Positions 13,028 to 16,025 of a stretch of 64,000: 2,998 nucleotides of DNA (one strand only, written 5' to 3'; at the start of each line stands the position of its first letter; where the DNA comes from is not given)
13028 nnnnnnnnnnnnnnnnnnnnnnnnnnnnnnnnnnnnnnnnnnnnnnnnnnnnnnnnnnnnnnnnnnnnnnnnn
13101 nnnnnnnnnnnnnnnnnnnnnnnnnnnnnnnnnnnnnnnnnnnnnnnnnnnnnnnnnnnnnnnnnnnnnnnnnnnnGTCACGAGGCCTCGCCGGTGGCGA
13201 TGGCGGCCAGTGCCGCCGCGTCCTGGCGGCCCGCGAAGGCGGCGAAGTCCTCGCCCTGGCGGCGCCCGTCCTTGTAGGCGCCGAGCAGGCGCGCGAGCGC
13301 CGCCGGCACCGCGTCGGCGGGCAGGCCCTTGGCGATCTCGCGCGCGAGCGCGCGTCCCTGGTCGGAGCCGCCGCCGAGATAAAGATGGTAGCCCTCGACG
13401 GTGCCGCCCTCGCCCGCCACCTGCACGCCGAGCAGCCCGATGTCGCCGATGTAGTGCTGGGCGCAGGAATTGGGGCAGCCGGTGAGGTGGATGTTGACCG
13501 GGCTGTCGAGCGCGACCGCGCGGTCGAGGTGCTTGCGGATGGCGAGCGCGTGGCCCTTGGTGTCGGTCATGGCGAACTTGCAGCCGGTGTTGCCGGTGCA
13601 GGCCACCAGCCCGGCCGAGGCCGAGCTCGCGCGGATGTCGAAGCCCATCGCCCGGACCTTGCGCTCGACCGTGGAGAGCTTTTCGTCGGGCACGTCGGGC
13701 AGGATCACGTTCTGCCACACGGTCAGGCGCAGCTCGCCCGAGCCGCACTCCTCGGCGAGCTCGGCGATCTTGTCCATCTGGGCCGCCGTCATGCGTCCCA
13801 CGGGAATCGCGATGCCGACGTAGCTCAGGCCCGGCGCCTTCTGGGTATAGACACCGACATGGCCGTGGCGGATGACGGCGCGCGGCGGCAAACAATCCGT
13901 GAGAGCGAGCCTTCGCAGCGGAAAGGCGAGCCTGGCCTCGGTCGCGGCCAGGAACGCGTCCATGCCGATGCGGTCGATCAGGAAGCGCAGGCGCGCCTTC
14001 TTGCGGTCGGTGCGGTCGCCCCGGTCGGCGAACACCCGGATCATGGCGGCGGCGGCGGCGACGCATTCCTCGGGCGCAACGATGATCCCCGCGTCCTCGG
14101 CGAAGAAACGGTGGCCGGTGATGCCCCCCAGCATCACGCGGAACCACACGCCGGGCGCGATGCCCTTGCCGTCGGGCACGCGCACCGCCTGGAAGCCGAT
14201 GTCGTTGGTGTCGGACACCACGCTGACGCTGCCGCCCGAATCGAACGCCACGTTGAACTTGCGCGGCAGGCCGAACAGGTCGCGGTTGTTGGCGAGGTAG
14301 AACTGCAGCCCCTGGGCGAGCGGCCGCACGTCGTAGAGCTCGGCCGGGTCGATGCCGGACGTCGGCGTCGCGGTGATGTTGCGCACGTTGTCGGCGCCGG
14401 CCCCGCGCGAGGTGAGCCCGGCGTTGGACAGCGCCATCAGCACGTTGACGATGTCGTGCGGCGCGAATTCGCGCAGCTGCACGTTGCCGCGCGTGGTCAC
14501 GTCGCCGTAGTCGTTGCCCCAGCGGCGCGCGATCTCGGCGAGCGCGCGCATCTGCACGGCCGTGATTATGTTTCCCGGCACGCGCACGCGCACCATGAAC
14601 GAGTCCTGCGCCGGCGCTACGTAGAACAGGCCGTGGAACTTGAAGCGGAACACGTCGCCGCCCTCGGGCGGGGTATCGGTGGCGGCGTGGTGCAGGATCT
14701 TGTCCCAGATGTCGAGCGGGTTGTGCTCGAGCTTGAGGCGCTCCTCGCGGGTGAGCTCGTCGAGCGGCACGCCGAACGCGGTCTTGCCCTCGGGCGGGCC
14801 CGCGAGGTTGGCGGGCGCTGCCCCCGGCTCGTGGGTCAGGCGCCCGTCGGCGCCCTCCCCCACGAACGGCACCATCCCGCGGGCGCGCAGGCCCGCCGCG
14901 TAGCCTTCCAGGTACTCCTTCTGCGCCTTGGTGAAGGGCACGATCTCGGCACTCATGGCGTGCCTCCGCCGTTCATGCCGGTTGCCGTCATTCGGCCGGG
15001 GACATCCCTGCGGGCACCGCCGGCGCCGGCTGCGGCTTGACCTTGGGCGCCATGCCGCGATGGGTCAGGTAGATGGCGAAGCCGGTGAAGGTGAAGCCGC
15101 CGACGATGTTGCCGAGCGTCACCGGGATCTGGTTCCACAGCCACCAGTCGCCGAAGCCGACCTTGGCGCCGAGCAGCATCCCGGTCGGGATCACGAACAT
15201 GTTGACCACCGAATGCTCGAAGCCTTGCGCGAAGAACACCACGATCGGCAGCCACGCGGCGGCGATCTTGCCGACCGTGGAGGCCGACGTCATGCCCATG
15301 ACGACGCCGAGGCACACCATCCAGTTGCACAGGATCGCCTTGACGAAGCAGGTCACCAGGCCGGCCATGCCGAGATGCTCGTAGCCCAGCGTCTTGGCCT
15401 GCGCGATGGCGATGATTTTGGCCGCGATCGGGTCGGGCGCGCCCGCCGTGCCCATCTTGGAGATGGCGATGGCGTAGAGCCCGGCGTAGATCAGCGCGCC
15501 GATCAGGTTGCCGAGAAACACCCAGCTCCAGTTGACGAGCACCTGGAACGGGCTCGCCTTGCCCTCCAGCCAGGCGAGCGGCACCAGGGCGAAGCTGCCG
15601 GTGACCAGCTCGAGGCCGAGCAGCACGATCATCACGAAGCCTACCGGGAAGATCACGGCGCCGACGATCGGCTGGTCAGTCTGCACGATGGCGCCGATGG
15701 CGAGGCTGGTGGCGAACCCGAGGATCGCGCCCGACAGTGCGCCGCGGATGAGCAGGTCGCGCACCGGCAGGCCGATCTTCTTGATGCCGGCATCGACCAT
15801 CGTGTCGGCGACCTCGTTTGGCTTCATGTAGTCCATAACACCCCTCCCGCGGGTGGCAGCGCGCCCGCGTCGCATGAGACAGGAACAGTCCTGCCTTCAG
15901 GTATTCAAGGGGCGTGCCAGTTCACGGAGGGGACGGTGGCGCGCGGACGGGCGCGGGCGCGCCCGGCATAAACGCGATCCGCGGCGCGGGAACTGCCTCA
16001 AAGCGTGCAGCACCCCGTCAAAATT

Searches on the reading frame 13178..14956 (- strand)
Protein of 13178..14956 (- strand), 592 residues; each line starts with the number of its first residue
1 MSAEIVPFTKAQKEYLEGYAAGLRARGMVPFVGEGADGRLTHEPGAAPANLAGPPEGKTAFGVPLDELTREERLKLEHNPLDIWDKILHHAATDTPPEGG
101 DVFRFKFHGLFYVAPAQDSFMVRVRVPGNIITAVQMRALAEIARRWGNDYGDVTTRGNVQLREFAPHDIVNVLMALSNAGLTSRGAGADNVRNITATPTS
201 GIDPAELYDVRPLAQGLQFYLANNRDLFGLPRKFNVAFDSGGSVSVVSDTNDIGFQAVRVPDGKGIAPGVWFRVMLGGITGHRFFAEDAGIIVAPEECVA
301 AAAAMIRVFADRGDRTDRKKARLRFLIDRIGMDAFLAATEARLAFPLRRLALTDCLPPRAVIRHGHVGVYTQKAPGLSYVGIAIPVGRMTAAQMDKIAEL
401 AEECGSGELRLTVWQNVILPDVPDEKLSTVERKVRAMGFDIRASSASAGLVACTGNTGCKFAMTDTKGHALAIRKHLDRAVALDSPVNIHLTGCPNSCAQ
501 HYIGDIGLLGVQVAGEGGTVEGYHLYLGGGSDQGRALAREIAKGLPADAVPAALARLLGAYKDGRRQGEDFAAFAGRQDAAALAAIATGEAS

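Call 3: search_protein_families(library=pfam, proteins=[window:13178-14956:-], max_evalue=0.01)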
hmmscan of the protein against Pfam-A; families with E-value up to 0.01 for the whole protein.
window:13178-14956:- (592 aa): 2 families
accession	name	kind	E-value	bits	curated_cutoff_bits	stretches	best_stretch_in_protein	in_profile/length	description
PF01077.27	NIR_SIR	-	2.8e-45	154.1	27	2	188-345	2-156/158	Nitrite and sulphite reductase 4Fe-4S domain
PF03460.22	NIR_SIR_ferr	-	9.1e-39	131.5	24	2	371-436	2-68/69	Nitrite/Sulfite reductase ferredoxin-like half domain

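Call 4: search_protein_families(library=ncbifam, proteins=[window:13178-14956:-], max_evalue=0.01)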
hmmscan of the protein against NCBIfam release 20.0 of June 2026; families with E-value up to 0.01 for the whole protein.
window:13178-14956:- (592 aa): 10 families
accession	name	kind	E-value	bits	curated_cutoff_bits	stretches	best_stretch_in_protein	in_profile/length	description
NF007126.0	PRK09567.1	equivalog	2.7e-240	798.6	523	1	7-589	6-589/595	NirA family protein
NF007125.0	PRK09566.1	equivalog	9.2e-120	400.5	594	1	68-558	12-502/513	ferredoxin--nitrite reductase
TIGR02435.1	CobG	equivalog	1.7e-111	373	234.8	1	109-513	7-386/388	precorrin-3B synthase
NF010029.0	PRK13504.1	equivalog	6.5e-54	183.2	457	2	230-580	215-563/575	NADPH-dependent assimilatory sulfite reductase hemoprotein subunit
TIGR02041.1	CysI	equivalog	5.7e-44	150.5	756.55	2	230-579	194-539/541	assimilatory sulfite reductase (NADPH) hemoprotein subunit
TIGR02042.1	sir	equivalog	6.9e-34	116.9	731.5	2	230-583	223-574/581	sulfite reductase, ferredoxin dependent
TIGR02912.1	sulfite_red_C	equivalog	5.7e-23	81.4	324.1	2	373-512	16-162/314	sulfite reductase subunit C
TIGR02066.1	dsrB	equivalog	1.9e-13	50.1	341.5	1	385-512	38-169/341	dissimilatory-type sulfite reductase subunit beta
TIGR02374.1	nitri_red_nirB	equivalog_domain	7.4e-13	47.8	578.35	1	384-531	566-705/794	nitrite reductase large subunit NirB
TIGR02064.1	dsrA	equivalog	2.5e-10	39.8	392.85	1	380-510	84-221/402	dissimilatory-type sulfite reductase subunit alpha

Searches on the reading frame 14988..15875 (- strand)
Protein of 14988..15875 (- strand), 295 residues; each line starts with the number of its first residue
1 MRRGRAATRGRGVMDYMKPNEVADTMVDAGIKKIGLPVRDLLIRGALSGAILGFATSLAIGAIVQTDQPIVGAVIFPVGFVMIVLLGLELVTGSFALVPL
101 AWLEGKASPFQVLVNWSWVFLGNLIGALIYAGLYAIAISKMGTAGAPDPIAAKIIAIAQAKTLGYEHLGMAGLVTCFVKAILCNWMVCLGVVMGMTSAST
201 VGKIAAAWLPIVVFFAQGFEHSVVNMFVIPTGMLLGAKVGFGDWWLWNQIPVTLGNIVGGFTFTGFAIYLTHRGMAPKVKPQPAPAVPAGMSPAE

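Call 3: search_protein_families(library=pfam, proteins=[window:14988-15875:-], max_evalue=0.01)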
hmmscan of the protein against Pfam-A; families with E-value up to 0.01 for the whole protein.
window:14988-15875:- (295 aa): 1 family
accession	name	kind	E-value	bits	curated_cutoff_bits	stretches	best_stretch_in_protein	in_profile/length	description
PF01226.23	Form_Nir_trans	-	1.3e-68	231.4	34.6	1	21-269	1-239/240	Formate/nitrite transporter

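Call 4: search_protein_families(library=ncbifam, proteins=[window:14988-15875:-], max_evalue=0.01)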
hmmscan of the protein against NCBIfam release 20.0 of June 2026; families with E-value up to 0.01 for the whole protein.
window:14988-15875:- (295 aa): 5 families
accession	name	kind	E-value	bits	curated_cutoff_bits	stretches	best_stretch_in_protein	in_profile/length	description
TIGR00790.1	fnt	subfamily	8.6e-48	163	232.3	1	38-272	6-237/239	formate/nitrite family transporter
TIGR04060.1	formate_focA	equivalog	6.5e-38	130.5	290.1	1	64-271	51-265/268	formate transporter FocA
NF008069.0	PRK10805.1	equivalog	9.8e-22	77.7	440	1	49-235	42-223/285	formate transporter FocA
NF008595.0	PRK11562.1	equivalog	6.9e-17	61.6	293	1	43-274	29-252/268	nitrite transporter NirC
NF007261.0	PRK09713.1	exception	1.3e-13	51.1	499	1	63-233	61-220/282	formate transporter FocB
